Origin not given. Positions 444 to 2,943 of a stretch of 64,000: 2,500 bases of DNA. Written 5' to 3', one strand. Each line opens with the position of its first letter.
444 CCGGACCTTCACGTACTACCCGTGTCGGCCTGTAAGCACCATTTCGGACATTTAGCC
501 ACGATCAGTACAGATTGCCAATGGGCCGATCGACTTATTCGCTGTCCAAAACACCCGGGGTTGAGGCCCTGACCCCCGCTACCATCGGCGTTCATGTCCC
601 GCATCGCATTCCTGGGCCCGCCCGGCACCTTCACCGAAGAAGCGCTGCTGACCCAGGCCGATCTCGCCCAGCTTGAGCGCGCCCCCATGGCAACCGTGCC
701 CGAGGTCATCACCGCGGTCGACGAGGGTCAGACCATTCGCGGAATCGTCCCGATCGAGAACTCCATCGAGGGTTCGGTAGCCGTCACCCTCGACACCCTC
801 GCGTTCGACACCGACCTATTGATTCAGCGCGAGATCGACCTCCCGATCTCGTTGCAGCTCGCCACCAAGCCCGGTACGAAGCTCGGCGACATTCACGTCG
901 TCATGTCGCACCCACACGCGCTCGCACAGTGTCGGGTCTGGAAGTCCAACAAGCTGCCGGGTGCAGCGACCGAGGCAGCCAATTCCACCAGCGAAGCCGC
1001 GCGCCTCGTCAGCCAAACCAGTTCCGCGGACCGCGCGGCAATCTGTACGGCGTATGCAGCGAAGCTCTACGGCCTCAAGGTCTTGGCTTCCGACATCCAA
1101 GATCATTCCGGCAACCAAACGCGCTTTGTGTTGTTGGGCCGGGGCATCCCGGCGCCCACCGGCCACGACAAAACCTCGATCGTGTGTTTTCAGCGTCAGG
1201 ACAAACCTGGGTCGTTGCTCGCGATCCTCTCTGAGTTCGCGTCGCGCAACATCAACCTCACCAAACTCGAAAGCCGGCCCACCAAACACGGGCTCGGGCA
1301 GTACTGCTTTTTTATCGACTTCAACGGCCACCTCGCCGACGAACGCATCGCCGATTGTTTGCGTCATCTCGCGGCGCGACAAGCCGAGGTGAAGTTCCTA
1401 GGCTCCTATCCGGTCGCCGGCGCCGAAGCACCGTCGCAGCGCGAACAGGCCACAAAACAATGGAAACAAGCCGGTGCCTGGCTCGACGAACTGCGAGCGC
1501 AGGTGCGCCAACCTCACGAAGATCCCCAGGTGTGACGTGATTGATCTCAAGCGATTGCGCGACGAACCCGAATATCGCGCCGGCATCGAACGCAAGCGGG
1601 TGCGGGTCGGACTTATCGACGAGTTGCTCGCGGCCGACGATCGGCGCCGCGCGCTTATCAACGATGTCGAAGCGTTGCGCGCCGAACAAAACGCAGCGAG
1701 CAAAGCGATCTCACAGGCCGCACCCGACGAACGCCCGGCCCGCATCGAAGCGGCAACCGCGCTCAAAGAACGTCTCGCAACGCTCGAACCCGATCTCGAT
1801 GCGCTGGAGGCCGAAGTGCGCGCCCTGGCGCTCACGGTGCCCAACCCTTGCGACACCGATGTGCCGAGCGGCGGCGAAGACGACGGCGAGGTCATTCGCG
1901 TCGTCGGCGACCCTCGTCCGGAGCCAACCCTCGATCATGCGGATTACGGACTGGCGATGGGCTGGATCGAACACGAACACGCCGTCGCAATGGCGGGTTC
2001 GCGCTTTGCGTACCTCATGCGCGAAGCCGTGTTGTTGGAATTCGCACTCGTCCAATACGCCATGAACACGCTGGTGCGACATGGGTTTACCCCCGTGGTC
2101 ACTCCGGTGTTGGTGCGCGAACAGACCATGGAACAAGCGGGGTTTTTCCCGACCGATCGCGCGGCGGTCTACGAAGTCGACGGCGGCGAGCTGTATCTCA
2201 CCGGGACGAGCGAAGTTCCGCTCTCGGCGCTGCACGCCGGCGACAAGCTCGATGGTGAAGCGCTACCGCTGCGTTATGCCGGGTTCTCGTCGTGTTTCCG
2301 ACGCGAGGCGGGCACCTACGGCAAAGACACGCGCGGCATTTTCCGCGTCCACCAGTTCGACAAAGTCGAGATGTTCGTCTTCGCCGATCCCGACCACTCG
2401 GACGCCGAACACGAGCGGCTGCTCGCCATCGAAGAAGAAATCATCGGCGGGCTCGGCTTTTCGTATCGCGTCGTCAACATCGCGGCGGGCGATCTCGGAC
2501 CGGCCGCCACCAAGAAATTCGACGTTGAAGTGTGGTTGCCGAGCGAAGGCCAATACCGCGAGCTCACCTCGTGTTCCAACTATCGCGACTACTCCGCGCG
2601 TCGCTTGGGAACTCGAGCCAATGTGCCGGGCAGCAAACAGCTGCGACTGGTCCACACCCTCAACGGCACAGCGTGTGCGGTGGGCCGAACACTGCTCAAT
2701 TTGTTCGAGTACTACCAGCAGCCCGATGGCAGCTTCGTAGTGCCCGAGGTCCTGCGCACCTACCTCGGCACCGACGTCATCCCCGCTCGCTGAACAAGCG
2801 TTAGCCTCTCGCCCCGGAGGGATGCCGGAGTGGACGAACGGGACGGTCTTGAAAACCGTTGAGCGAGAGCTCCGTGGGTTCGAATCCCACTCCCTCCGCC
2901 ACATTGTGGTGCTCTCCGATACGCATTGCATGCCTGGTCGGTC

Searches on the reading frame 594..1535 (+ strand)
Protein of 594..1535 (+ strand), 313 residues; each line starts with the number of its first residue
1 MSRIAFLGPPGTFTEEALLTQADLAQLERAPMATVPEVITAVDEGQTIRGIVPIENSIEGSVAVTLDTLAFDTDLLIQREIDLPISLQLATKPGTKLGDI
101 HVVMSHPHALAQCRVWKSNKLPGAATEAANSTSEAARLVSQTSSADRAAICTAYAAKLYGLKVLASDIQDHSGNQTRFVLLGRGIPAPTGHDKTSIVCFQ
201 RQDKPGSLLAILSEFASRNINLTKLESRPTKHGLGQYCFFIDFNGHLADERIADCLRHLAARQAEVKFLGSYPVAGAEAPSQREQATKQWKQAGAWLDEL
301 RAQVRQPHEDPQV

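Call 54: search_protein_families(library=pfam, proteins=[window:594-1535:+], max_evalue=0.00001)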
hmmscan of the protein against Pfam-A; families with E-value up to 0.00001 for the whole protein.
window:594-1535:+ (313 aa): 2 families
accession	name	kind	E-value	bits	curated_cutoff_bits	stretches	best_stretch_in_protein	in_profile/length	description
PF00800.23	PDT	-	2.7e-58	197.2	25.2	1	4-183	1-178/181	Prephenate dehydratase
PF01842.31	ACT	-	6e-10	39.2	27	1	200-257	6-62/66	ACT domain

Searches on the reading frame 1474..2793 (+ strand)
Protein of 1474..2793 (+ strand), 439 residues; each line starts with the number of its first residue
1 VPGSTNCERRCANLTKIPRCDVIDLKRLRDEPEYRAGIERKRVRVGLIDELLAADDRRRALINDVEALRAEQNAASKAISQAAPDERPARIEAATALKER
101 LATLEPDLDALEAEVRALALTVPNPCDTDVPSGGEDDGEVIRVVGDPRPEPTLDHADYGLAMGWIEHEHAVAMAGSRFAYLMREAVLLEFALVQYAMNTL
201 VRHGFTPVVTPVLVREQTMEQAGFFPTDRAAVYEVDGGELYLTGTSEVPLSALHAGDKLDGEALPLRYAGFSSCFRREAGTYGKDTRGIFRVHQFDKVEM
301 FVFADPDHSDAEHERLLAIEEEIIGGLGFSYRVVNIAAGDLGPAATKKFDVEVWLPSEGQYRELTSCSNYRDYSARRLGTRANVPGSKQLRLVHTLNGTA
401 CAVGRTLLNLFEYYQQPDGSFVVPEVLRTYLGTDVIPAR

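Call 54: search_protein_families(library=pfam, proteins=[window:1474-2793:+], max_evalue=0.00001)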
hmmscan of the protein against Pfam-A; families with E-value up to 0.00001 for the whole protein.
window:1474-2793:+ (439 aa): 2 families
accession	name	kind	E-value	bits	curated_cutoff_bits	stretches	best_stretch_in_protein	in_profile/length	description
PF00587.30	tRNA-synt_2b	-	2.4e-30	106.4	29.3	1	238-412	9-177/179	tRNA synthetase class II core domain (G, H, P, S and T)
PF02403.27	Seryl_tRNA_N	-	6.7e-21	75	28.2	1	22-124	1-106/108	Seryl-tRNA synthetase N-terminal domain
